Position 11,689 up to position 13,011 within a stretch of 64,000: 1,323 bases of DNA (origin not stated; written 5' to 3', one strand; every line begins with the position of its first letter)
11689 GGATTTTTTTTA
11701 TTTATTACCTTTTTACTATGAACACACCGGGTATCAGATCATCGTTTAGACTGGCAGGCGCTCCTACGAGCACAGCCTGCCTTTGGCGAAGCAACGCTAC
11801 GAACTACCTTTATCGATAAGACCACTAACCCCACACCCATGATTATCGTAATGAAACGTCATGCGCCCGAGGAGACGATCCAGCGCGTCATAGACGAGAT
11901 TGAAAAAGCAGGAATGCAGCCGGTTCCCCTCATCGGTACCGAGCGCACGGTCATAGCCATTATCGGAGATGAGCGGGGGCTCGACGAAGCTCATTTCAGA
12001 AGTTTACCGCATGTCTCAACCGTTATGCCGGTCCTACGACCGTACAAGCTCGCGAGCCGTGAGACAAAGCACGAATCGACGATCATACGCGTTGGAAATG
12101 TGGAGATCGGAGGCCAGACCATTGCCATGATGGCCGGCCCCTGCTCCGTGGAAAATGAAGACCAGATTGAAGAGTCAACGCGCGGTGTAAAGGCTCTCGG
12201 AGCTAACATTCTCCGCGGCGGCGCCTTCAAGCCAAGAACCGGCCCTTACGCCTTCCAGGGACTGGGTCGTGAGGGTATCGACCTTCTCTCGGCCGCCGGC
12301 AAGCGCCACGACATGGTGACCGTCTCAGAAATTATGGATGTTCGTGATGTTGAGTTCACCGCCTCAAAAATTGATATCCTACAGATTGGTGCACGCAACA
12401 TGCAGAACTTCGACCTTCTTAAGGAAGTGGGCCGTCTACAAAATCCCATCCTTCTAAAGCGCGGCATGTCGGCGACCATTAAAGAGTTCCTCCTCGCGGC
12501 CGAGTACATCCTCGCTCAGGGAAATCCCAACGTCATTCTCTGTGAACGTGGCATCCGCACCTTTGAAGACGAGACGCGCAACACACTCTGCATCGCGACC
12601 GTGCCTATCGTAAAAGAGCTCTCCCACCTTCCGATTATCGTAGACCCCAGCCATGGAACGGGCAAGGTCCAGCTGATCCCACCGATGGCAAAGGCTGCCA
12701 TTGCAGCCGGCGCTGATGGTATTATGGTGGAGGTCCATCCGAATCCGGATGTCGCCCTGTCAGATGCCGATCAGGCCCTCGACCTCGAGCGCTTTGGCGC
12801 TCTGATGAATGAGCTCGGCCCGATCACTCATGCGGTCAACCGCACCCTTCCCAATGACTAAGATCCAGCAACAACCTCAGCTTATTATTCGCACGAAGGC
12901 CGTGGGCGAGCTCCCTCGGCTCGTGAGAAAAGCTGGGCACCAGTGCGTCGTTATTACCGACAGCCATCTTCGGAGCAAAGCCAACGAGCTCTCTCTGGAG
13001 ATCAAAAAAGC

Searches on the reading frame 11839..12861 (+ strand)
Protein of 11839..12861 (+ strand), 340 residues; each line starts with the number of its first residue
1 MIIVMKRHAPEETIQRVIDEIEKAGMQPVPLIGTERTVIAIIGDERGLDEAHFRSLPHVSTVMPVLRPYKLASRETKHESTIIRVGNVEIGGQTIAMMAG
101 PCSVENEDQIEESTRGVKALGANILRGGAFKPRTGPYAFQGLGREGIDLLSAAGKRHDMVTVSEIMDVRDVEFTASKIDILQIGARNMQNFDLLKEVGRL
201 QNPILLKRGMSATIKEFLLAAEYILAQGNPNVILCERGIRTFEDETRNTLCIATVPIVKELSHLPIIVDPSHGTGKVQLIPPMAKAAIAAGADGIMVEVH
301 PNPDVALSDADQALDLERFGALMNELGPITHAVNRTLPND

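Call 6: search_protein_families(library=pfam, proteins=[window:11839-12861:+])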
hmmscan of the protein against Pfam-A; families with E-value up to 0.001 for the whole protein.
window:11839-12861:+ (340 aa): 3 families
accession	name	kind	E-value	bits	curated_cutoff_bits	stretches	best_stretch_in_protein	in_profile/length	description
PF00793.26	DAHP_synth_1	-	6.7e-79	265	25.5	1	87-327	9-265/270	DAHP synthetase I family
PF18152.6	DAHP_snth_FXD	-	4e-22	78.2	27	1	1-66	1-66/67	DAHP synthase ferredoxin-like domain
PF03102.20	NeuB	-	2.9e-07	30.6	22.1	1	145-236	56-147/241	NeuB family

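Call 7: find_related_loci(query=window:11839-12861:+, collection=genome_contigs, flank=3000)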
Query window:11839-12861:+ (340 aa) in genome_contigs; peptide patterns used: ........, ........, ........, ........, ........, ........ (x = any residue, [..] = any of these).
600 stretches matched a pattern (row limit reached: there are more); 592 encode a relative of the query (tblastn E <= 1e-3); the best 80 are kept; 80 distinct loci.
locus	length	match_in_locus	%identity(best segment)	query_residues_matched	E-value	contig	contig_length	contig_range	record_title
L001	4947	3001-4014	75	1-337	2e-163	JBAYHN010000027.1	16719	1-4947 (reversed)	MAG: Candidatus Gracilibacteria bacterium isolate SO_2016_GW1_150 scaffold05935_OW334_2016, whole genome shotgun sequenc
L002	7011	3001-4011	56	1-337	3e-125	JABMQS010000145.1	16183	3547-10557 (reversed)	MAG: Candidatus Omnitrophota bacterium isolate bin.126 k141_6997328, whole genome shotgun sequence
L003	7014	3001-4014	56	1-337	7e-123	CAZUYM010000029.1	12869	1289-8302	MAG TPA_asm: uncultured Planctomycetia bacterium isolate binchicken_co171_70 genome assembly, contig: NODE_1064_length_1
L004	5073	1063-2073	55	1-337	4e-122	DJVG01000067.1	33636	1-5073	MAG TPA_asm: Elusimicrobia bacterium UBA6262 UBA6262_contig_14927, whole genome shotgun sequence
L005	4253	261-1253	55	1-331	1e-120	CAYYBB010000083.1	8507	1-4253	MAG TPA_asm: uncultured Actinomycetota bacterium isolate SRP093185_co1_77 genome assembly, contig: NODE_6280_length_8507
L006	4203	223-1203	57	1-326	3e-119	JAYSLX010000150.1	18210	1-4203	MAG: Geobacteraceae bacterium isolate GFS_10510 GFS_10510_149, whole genome shotgun sequence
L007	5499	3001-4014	54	1-337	1e-118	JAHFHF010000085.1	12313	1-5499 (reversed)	MAG: Candidatus Omnitrophota bacterium isolate nzgw332 NODE_2333_length_12314_cov_3.246043, whole genome shotgun sequenc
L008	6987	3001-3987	55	1-329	1e-118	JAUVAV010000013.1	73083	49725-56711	MAG: candidate division FCPU426 bacterium isolate CSMAG_228 CSMAG_228_k127_3577903_length_73083_cov_20.0789, whole genom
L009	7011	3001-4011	54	1-337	2e-118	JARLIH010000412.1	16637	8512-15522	MAG: Isosphaeraceae bacterium isolate MAG_BA398 MetaBAT2_Bin_398_Anoxic_k141_2230684, whole genome shotgun sequence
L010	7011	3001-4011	55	1-337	2e-118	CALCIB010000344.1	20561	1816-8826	MAG TPA_asm: uncultured Planctomycetales bacterium isolate SRR3997478_bin.0_CONCOCT_v1.1_MAG genome assembly, contig: ER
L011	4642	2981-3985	54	1-335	1e-118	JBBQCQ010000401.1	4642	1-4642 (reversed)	MAG: Gemmatales bacterium isolate Co_metawrap_1226 Cmw_1226_k141_17031969_length_4642_cov_6.0000, whole genome shotgun s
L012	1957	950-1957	54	1-336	2e-124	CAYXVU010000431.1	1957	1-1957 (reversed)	MAG TPA_asm: uncultured Clostridia bacterium isolate SRP237561_co1_1 genome assembly, contig: NODE_153545_length_1957_co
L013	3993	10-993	54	11-337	5e-117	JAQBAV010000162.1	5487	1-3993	MAG: Candidatus Omnitrophota bacterium isolate MAG_328_bin-15 328_bin-15_ctg-162, whole genome shotgun sequence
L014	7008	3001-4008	52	1-336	3e-116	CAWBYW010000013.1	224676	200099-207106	MAG: uncultured delta proteobacterium isolate MFD04492.bin.2.9 genome assembly, contig: contig_43579, whole genome shotg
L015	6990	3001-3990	56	1-329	3e-116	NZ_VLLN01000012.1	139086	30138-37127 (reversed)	Geobacter argillaceus strain ATCC BAA-1139 Ga0052872_scaffold00012.12, whole genome shotgun sequence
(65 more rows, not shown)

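Call 18: find_related_loci(query=window:11839-12861:+, collection=metagenome_contigs, flank=2500)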
Query window:11839-12861:+ (340 aa) in metagenome_contigs; peptide patterns used: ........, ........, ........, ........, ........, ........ (x = any residue, [..] = any of these).
600 stretches matched a pattern (row limit reached: there are more); 590 encode a relative of the query (tblastn E <= 1e-3); the best 80 are kept; 80 distinct loci.
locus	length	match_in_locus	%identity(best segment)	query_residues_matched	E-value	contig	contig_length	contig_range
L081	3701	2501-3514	57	1-337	2e-125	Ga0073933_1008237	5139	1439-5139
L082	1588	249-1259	58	1-337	5e-133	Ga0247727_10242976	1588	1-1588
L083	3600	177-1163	57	1-329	4e-126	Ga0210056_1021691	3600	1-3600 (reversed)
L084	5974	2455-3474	57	1-339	8e-123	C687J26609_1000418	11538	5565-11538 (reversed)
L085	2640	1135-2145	53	1-337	4e-126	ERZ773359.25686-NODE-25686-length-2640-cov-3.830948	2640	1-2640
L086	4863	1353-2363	54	1-337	4e-118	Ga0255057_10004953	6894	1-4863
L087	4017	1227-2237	53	1-337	1e-119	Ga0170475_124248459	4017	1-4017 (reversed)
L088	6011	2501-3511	55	1-337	6e-118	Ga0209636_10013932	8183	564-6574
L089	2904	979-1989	55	1-337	6e-122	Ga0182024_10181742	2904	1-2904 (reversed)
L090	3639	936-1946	53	1-337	2e-119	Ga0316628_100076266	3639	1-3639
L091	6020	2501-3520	51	1-340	2e-116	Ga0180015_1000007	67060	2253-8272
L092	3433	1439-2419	55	1-326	2e-119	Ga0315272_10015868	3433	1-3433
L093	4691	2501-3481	55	1-326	2e-116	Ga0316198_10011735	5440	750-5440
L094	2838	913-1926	53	1-337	1e-120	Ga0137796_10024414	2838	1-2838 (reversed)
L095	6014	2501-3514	54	1-337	3e-116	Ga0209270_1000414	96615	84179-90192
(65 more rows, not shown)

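Call 20: find_homologous_proteins(query=window:11839-12861:+, max_evalue=1e-100)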
Query window:11839-12861:+ (340 aa): 4577 proteins with E <= 1e-100 among 8000 candidates; the best 120 are listed.
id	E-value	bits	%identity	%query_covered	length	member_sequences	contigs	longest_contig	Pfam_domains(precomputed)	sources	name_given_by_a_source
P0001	2.9e-219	745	100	100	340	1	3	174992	PF03102.21,PF18152.7,PF00793.27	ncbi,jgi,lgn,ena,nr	ncbi:3-deoxy-7-phosphoheptulonate synthase [Candidatus Peregrinibacteria bacterium CG_4_9_14_0_2_um_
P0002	9.3e-163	559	75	99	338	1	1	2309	PF03102.21,PF18152.7,PF00793.27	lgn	-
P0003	5.6e-162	557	76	99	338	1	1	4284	PF03102.21,PF18152.7,PF00793.27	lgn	-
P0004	8.4e-162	556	75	99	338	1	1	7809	PF03102.21,PF18152.7,PF00793.27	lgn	-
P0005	3.9e-161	554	75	99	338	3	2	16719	PF03102.21,PF18152.7,PF00793.27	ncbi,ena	ncbi:MAG: 3-deoxy-7-phosphoheptulonate synthase [Candidatus Gracilibacteria bacterium]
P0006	4.2e-161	554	74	99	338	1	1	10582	PF03102.21,PF18152.7,PF00793.27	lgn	-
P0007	1.1e-160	552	75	99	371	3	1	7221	PF03102.21,PF18152.7,PF00793.27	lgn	-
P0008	3.9e-160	550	74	99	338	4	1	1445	PF03102.21,PF18152.7,PF00793.27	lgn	-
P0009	6.3e-160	550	74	99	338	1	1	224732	PF03102.21,PF18152.7,PF00793.27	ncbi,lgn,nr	ncbi:3-deoxy-7-phosphoheptulonate synthase [Candidatus Gracilibacteria bacterium]|nr:3-deoxy-7-phosp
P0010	7.4e-160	550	75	99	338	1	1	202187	PF03102.21,PF18152.7,PF00793.27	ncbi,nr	ncbi:3-deoxy-7-phosphoheptulonate synthase [Candidatus Peregrinibacteria bacterium]|nr:3-deoxy-7-pho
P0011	1.4e-159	549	73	99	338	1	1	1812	PF03102.21,PF18152.7,PF00793.27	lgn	-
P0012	3.2e-159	547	74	99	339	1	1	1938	PF03102.21,PF18152.7,PF00793.27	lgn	-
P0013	4.3e-159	547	74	99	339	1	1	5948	PF03102.21,PF18152.7,PF00793.27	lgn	-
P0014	5.6e-159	547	75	98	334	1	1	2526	PF03102.21,PF18152.7,PF00793.27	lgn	-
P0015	8.7e-159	546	73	99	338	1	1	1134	PF03102.21,PF18152.7,PF00793.27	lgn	-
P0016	8.7e-159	546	74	99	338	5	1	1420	PF03102.21,PF18152.7,PF00793.27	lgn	-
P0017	1.6e-158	545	75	98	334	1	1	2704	PF03102.21,PF18152.7,PF00793.27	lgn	-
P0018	1.8e-158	545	73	99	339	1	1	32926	PF03102.21,PF18152.7,PF00793.27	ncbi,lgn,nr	ncbi:3-deoxy-7-phosphoheptulonate synthase [Candidatus Peregrinibacteria bacterium]|nr:3-deoxy-7-pho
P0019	2.0e-158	545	74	99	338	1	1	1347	PF03102.21,PF18152.7,PF00793.27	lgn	-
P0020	2.2e-158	545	73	98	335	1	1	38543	PF03102.21,PF18152.7,PF00793.27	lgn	-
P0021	2.4e-158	545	73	99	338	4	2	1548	PF03102.21,PF18152.7,PF00793.27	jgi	-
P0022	5.6e-158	543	73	99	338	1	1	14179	PF03102.21,PF18152.7,PF00793.27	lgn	-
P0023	7.4e-158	543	74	98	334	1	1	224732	PF03102.21,PF18152.7,PF00793.27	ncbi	-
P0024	1.0e-157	543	75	98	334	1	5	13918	PF03102.21,PF18152.7,PF00793.27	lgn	-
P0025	1.1e-157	542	73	99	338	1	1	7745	PF03102.21,PF18152.7,PF00793.27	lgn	-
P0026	2.3e-157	541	74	99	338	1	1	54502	PF03102.21,PF18152.7,PF00793.27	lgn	-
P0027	9.1e-157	539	74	99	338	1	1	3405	PF03102.21,PF18152.7,PF00793.27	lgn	-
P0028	1.0e-156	539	73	98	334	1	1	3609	PF03102.21,PF18152.7,PF00793.27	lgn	-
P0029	1.4e-156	539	74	99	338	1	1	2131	PF03102.21,PF18152.7,PF00793.27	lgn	-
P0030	1.5e-156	539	74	99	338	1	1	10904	PF03102.21,PF18152.7,PF00793.27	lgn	-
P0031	2.1e-156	538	75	98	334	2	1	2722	PF03102.21,PF18152.7,PF00793.27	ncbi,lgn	-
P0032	3.2e-156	538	73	99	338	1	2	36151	PF03102.21,PF18152.7,PF00793.27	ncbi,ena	-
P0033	5.9e-156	537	73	98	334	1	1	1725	PF03102.21,PF18152.7,PF00793.27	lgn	-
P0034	9.0e-156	536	74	99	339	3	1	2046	PF03102.21,PF18152.7,PF00793.27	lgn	-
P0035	1.8e-155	535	73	98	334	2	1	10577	PF03102.21,PF18152.7,PF00793.27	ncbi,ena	-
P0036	2.4e-155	535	72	99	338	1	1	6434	PF03102.21,PF18152.7,PF00793.27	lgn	-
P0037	6.0e-154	530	71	99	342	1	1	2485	PF03102.21,PF18152.7,PF00793.27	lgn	-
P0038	1.2e-153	529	71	99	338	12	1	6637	PF03102.21,PF18152.7,PF00793.27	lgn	-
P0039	1.5e-153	529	73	99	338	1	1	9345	PF03102.21,PF18152.7,PF00793.27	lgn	-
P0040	1.8e-153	529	72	98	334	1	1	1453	PF03102.21,PF18152.7,PF00793.27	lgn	-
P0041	2.7e-153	528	71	99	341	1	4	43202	PF03102.21,PF18152.7,PF00793.27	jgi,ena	-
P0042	2.9e-153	528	73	98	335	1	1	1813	PF03102.21,PF18152.7,PF00793.27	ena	-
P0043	1.1e-152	526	71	99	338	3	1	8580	PF03102.21,PF18152.7,PF00793.27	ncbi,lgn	ncbi:MAG: 3-deoxy-7-phosphoheptulonate synthase [Patescibacteria group bacterium]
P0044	1.5e-151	522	69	99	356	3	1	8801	PF03102.21,PF18152.7,PF00793.27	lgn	-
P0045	2.8e-151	521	71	99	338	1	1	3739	PF03102.21,PF18152.7,PF00793.27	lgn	-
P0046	4.1e-151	521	70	99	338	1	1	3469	PF03102.21,PF18152.7,PF00793.27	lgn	-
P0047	9.2e-151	520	67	99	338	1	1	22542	PF03102.21,PF18152.7,PF00793.27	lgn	-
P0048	1.4e-150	519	71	99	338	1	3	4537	PF03102.21,PF18152.7,PF00793.27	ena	-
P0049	1.8e-150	519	69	99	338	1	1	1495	PF03102.21,PF18152.7,PF00793.27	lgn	-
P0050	2.5e-149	515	70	99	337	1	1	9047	PF03102.21,PF18152.7,PF00793.27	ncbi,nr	ncbi:3-deoxy-7-phosphoheptulonate synthase [Candidatus Peregrinibacteria bacterium]|nr:3-deoxy-7-pho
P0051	3.0e-149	515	69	99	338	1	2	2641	PF03102.21,PF18152.7,PF00793.27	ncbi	-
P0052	5.4e-149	514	69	99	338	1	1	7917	PF03102.21,PF18152.7,PF00793.27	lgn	-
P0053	3.2e-148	511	68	99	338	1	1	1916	PF03102.21,PF18152.7,PF00793.27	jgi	jgi:3-deoxy-7-phosphoheptulonate synthase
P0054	8.2e-148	510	69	99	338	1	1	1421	PF03102.21,PF18152.7,PF00793.27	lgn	-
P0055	7.6e-147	507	67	99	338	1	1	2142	PF03102.21,PF18152.7,PF00793.27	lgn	-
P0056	8.9e-147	507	69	99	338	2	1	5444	PF03102.21,PF18152.7,PF00793.27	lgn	-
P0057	2.7e-146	505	70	99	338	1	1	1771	PF03102.21,PF18152.7,PF00793.27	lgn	-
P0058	4.1e-145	501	67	98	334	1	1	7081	PF03102.21,PF18152.7,PF00793.27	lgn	-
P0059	5.0e-145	501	68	98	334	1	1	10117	PF03102.21,PF18152.7,PF00793.27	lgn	-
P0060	5.8e-143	494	64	99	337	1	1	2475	PF03102.21,PF18152.7,PF00793.27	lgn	-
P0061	8.7e-143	493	67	99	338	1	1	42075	PF03102.21,PF18152.7,PF00793.27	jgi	jgi:3-deoxy-7-phosphoheptulonate synthase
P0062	5.0e-142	491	66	99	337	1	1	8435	PF03102.21,PF18152.7,PF00793.27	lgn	-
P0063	7.9e-142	490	66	99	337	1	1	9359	PF03102.21,PF18152.7,PF00793.27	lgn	-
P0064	4.1e-141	488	64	99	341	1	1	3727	PF03102.21,PF18152.7,PF00793.27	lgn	-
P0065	2.9e-140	485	65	99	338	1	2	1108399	PF03102.21,PF18152.7,PF00793.27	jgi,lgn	jgi:3-deoxy-7-phosphoheptulonate synthase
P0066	3.8e-140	485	65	99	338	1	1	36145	PF03102.21,PF18152.7,PF00793.27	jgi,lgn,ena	-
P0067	1.6e-139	483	65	99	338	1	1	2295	PF03102.21,PF18152.7,PF00793.27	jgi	jgi:3-deoxy-7-phosphoheptulonate synthase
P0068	1.9e-139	483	64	100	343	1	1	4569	PF03102.21,PF18152.7,PF00793.27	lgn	-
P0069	2.8e-139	482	64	99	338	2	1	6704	PF03102.21,PF18152.7,PF00793.27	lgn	-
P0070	4.3e-139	481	64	99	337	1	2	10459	PF03102.21,PF18152.7,PF00793.27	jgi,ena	-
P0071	2.1e-138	479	65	99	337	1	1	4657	PF03102.21,PF18152.7,PF00793.27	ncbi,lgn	-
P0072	5.0e-138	478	63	99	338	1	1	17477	PF03102.21,PF18152.7,PF00793.27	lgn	-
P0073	5.8e-138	478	63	99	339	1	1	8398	PF03102.21,PF18152.7,PF00793.27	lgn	-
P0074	9.7e-138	477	64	99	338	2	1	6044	PF03102.21,PF18152.7,PF00793.27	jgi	-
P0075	1.1e-137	477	66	99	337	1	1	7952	PF03102.21,PF18152.7,PF00793.27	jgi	-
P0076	1.7e-137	476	65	99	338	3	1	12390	PF03102.21,PF18152.7,PF00793.27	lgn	-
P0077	1.8e-137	476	64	99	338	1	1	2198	PF03102.21,PF18152.7,PF00793.27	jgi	jgi:3-deoxy-7-phosphoheptulonate synthase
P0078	2.1e-137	476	64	99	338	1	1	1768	PF03102.21,PF18152.7,PF00793.27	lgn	-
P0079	4.2e-137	475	66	99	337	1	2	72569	PF03102.21,PF18152.7,PF00793.27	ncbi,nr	ncbi:MAG: 3-deoxy-7-phosphoheptulonate synthase [Patescibacteria group bacterium]|nr:3-deoxy-7-phosp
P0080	1.0e-136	474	65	99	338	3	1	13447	PF03102.21,PF18152.7,PF00793.27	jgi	jgi:3-deoxy-7-phosphoheptulonate synthase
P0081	1.1e-136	473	65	99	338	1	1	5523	PF03102.21,PF18152.7,PF00793.27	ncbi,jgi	jgi:3-deoxy-7-phosphoheptulonate synthase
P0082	1.1e-136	473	64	99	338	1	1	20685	PF03102.21,PF18152.7,PF00793.27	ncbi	-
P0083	1.2e-136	473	65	98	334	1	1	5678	PF03102.21,PF18152.7,PF00793.27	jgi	jgi:3-deoxy-7-phosphoheptulonate synthase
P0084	1.3e-136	473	64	99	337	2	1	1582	PF03102.21,PF18152.7,PF00793.27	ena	-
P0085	1.4e-136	473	63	100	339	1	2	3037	PF03102.21,PF18152.7,PF00793.27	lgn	-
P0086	1.7e-136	473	64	99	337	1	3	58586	PF03102.21,PF18152.7,PF00793.27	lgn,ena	-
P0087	1.7e-136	473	64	99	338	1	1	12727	PF03102.21,PF18152.7,PF00793.27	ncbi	-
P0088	2.9e-136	472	64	99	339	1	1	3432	PF03102.21,PF18152.7,PF00793.27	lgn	-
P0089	3.7e-136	472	64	99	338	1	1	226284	PF03102.21,PF18152.7,PF00793.27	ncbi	ncbi:3-deoxy-7-phosphoheptulonate synthase [Patescibacteria group bacterium]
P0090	4.3e-136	471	64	99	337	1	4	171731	PF03102.21,PF18152.7,PF00793.27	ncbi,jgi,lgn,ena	jgi:3-deoxy-7-phosphoheptulonate synthase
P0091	5.0e-136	471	63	99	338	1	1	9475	PF03102.21,PF18152.7,PF00793.27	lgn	-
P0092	6.4e-136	471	64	99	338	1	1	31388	PF03102.21,PF18152.7,PF00793.27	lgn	-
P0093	6.5e-136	471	63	99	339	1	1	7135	PF03102.21,PF18152.7,PF00793.27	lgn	-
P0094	6.9e-136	471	63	98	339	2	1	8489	PF03102.21,PF18152.7,PF00793.27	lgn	-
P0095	7.3e-136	471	62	99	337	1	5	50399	PF03102.21,PF18152.7,PF00793.27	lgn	-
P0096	7.5e-136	471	65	98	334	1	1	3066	PF03102.21,PF18152.7,PF00793.27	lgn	-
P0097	7.5e-136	471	63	99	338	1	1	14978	PF03102.21,PF18152.7,PF00793.27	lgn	-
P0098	1.1e-135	470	61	99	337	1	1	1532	PF03102.21,PF18152.7,PF00793.27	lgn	-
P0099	1.3e-135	470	63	99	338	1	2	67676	PF03102.21,PF18152.7,PF00793.27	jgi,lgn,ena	jgi:3-deoxy-7-phosphoheptulonate synthase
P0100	1.3e-135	470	63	99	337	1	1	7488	PF03102.21,PF18152.7,PF00793.27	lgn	-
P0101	1.3e-135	470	64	99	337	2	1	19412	PF03102.21,PF18152.7,PF00793.27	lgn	-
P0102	2.0e-135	469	63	99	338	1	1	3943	PF03102.21,PF18152.7,PF00793.27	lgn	-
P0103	2.8e-135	469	64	99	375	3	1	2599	PF03102.21,PF18152.7,PF00793.27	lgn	-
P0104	3.2e-135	469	64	99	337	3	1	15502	PF03102.21,PF18152.7,PF00793.27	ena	-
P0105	3.6e-135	468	63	99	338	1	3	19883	PF03102.21,PF18152.7,PF00793.27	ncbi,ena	-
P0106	3.7e-135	468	64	99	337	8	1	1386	PF03102.21,PF18152.7,PF00793.27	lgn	-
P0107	4.4e-135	468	62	99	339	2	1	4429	PF03102.21,PF18152.7,PF00793.27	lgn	-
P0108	5.8e-135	468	62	99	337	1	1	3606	PF03102.21,PF18152.7,PF00793.27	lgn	-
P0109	8.0e-135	467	63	99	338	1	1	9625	PF03102.21,PF18152.7,PF00793.27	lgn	-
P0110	8.8e-135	467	63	99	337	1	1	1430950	PF03102.21,PF18152.7,PF00793.27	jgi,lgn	jgi:3-deoxy-7-phosphoheptulonate synthase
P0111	8.9e-135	467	63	99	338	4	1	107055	PF03102.21,PF18152.7,PF00793.27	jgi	-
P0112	1.1e-134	467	64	99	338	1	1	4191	PF03102.21,PF18152.7,PF00793.27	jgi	jgi:3-deoxy-7-phosphoheptulonate synthase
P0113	1.1e-134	467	62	99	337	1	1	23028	PF03102.21,PF18152.7,PF00793.27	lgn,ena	-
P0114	1.2e-134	467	63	99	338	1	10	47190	PF03102.21,PF18152.7,PF00793.27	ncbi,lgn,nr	ncbi:3-deoxy-7-phosphoheptulonate synthase [Candidatus Peregrinibacteria bacterium]|nr:3-deoxy-7-pho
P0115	1.5e-134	466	62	99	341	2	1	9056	PF03102.21,PF18152.7,PF00793.27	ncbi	-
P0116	1.5e-134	466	63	99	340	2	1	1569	PF03102.21,PF18152.7,PF00793.27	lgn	-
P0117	1.7e-134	466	64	99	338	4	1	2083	PF03102.21,PF18152.7,PF00793.27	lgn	-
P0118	1.9e-134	466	61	99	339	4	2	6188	PF03102.21,PF18152.7,PF00793.27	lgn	-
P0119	2.2e-134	466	62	99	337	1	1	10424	PF03102.21,PF18152.7,PF00793.27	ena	-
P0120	2.3e-134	466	63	98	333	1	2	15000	PF03102.21,PF18152.7,PF00793.27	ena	-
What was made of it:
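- Peregrinibacteria MAG (call 20).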

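Call 21: find_encoding_contigs(protein=P0009, flank=3000, max_places=1)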
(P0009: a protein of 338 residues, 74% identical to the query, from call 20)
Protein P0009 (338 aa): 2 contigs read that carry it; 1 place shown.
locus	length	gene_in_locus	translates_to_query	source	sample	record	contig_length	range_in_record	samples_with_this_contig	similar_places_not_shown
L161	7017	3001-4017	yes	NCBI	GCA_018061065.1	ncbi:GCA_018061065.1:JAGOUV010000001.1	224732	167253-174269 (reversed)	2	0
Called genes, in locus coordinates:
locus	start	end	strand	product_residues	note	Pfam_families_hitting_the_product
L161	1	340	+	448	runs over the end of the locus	PF18073:Zn_ribbon_LapB, PF13481:AAA_25, PF03796:DnaB_C (weak), PF06745:ATPase, PF13191:AAA_16 (faint), PF00004:AAA (weak), PF03266:NTPase_1 (faint), PF13401:AAA_22 (weak), +1 more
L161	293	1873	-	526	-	-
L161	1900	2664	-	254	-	PF01026:TatD_DNase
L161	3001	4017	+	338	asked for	PF18152:DAHP_snth_FXD, PF00793:DAHP_synth_1, PF03102:NeuB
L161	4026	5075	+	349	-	PF00465:Fe-ADH, PF13685:Fe-ADH_2, PF01761:DHQ_synthase, PF24621:DHQS_C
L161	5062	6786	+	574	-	PF00275:EPSP_synthase, PF01202:SKI, PF13238:AAA_18 (weak)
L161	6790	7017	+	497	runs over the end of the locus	PF00890:FAD_binding_2, PF01134:GIDA, PF01266:DAO, PF03486:HI0933_like, PF07992:Pyr_redox_2 (weak), PF02910:Succ_DH_flav_C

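Call 22: find_encoding_contigs(protein=P0010, flank=3000, max_places=1)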
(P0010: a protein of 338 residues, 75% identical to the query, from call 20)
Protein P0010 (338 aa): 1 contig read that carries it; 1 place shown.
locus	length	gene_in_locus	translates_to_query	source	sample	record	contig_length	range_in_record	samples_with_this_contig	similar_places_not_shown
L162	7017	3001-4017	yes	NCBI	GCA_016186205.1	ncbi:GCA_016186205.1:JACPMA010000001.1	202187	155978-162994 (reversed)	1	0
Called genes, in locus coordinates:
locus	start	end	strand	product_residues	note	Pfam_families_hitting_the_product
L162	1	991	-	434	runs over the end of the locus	-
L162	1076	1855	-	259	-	PF01026:TatD_DNase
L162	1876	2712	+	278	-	PF02153:PDH_N, PF20463:PDH_C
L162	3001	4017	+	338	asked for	PF18152:DAHP_snth_FXD, PF00793:DAHP_synth_1, PF03102:NeuB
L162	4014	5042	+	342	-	PF00465:Fe-ADH, PF13685:Fe-ADH_2 (weak), PF01761:DHQ_synthase, PF24621:DHQS_C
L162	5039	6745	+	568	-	PF00275:EPSP_synthase, PF01202:SKI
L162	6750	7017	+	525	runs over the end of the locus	PF00890:FAD_binding_2, PF01134:GIDA (faint), PF01266:DAO (weak), PF03486:HI0933_like (faint), PF07992:Pyr_redox_2 (faint), PF02910:Succ_DH_flav_C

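Call 23: find_encoding_contigs(protein=P0018, flank=3000, max_places=1)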
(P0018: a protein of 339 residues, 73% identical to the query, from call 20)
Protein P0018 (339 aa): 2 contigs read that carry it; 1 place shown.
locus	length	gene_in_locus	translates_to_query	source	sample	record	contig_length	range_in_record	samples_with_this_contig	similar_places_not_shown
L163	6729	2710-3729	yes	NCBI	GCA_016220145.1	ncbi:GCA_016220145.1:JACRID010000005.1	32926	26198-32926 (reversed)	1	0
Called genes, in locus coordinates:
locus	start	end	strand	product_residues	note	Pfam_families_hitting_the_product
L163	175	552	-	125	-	PF06262:Zincin_1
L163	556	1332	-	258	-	PF01026:TatD_DNase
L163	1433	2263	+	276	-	PF02153:PDH_N, PF20463:PDH_C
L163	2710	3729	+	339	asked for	PF18152:DAHP_snth_FXD, PF00793:DAHP_synth_1, PF03102:NeuB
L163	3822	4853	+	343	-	PF13685:Fe-ADH_2 (weak), PF01761:DHQ_synthase, PF24621:DHQS_C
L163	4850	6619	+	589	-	PF00275:EPSP_synthase, PF01202:SKI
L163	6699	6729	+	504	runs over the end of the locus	PF00890:FAD_binding_2, PF01266:DAO (weak), PF07992:Pyr_redox_2 (weak), PF02910:Succ_DH_flav_C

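Call 24: find_encoding_contigs(protein=P0041, flank=3000, max_places=1)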
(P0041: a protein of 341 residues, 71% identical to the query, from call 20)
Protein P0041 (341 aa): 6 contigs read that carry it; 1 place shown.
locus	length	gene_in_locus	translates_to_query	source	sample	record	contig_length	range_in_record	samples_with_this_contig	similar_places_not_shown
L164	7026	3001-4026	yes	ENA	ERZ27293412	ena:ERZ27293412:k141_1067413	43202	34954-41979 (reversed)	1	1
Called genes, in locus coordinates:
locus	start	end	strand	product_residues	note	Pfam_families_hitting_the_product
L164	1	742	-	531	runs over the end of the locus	-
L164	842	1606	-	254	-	PF01026:TatD_DNase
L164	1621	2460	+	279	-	PF02153:PDH_N, PF20463:PDH_C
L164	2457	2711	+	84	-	-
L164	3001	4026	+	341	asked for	PF18152:DAHP_snth_FXD, PF00793:DAHP_synth_1, PF03102:NeuB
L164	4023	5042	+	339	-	PF00465:Fe-ADH, PF13685:Fe-ADH_2, PF01761:DHQ_synthase, PF24621:DHQS_C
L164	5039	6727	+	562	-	PF00275:EPSP_synthase, PF13173:AAA_14 (faint), PF13671:AAA_33 (weak), PF01202:SKI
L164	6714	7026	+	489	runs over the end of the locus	PF00890:FAD_binding_2, PF01134:GIDA, PF01266:DAO, PF03486:HI0933_like (weak), PF07992:Pyr_redox_2 (weak), PF12831:FAD_oxidored (weak), PF02910:Succ_DH_flav_C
